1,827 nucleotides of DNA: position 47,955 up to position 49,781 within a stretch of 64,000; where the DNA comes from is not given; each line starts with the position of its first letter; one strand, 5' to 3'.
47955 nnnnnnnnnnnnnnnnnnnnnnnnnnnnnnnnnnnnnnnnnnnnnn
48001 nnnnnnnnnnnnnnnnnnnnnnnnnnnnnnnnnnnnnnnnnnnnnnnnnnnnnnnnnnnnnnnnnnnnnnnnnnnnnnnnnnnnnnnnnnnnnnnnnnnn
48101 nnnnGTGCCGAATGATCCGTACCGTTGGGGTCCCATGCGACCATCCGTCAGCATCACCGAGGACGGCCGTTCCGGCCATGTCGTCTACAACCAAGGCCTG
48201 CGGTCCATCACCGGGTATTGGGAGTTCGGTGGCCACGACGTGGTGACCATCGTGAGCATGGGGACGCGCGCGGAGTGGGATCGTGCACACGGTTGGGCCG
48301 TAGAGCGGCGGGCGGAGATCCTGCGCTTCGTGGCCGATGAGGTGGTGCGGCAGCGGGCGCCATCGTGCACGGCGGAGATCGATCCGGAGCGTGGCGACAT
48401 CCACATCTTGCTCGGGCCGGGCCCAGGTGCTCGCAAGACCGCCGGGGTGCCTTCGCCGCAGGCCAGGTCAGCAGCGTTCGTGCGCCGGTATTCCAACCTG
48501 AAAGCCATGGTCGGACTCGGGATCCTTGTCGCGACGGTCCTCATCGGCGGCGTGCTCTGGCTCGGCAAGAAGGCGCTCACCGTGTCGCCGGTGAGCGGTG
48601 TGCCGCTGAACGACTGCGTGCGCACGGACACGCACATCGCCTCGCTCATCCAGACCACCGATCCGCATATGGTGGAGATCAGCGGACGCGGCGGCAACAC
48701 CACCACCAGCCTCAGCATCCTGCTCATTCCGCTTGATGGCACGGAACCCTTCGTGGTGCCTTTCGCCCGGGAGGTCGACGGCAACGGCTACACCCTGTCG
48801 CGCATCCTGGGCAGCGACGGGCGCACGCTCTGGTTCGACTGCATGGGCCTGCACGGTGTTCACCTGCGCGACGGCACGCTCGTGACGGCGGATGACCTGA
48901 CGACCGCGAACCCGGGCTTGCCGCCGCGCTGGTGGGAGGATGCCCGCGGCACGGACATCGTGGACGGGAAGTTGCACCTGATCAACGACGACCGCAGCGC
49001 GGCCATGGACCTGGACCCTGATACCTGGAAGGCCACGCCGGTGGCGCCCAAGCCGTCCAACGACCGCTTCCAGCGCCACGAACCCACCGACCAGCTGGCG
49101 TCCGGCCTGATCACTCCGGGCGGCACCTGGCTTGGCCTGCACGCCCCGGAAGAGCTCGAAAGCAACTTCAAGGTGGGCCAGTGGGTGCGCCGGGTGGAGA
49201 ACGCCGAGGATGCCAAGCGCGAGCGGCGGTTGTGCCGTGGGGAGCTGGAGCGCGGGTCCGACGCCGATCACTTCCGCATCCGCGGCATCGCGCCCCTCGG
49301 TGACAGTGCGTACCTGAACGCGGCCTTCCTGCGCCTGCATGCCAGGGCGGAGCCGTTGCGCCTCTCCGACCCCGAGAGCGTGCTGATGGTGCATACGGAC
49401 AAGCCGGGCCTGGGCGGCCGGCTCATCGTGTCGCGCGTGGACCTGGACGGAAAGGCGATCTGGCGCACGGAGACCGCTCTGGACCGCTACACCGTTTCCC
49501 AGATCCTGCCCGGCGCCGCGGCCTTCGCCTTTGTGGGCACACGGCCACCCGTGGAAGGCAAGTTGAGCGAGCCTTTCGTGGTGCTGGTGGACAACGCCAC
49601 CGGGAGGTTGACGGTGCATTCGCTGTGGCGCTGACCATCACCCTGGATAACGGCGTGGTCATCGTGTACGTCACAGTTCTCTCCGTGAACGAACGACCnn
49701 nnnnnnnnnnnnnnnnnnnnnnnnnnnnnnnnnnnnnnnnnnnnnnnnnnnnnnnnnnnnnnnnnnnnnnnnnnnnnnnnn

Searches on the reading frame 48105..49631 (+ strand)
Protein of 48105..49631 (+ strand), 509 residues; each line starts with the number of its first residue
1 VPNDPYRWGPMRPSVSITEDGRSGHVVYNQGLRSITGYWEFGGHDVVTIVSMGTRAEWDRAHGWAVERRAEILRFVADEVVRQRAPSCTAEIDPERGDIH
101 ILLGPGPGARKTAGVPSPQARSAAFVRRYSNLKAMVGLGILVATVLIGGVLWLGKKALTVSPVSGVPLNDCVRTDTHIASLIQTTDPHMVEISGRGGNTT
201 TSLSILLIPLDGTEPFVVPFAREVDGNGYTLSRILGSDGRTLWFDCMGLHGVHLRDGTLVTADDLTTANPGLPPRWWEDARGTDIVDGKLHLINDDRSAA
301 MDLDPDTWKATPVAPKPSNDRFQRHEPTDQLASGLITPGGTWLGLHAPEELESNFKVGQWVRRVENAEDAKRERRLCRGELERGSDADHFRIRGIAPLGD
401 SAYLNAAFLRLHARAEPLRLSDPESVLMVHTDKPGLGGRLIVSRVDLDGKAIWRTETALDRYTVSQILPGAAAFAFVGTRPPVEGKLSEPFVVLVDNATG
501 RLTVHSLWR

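Call 40: search_protein_families(library=pfam, proteins=[window:48105-49631:+], max_evalue=0.1)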
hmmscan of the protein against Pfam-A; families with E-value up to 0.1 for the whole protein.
window:48105-49631:+ (509 aa): 0 families

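Call 62: search_protein_families(library=padloc, proteins=[window:48105-49631:+], max_evalue=0.1)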
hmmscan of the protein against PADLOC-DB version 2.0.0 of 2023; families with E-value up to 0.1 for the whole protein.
window:48105-49631:+ (509 aa): 0 families

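Call 63: search_protein_families(library=ncbifam, proteins=[window:48105-49631:+], max_evalue=0.1)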
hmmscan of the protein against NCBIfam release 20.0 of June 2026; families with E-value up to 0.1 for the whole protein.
window:48105-49631:+ (509 aa): 1 family
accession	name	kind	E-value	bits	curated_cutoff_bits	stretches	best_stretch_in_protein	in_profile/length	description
NF041516.1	PA2928_fam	subfamily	2.4e-15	56.8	70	1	232-503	95-372/376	PA2928 family protein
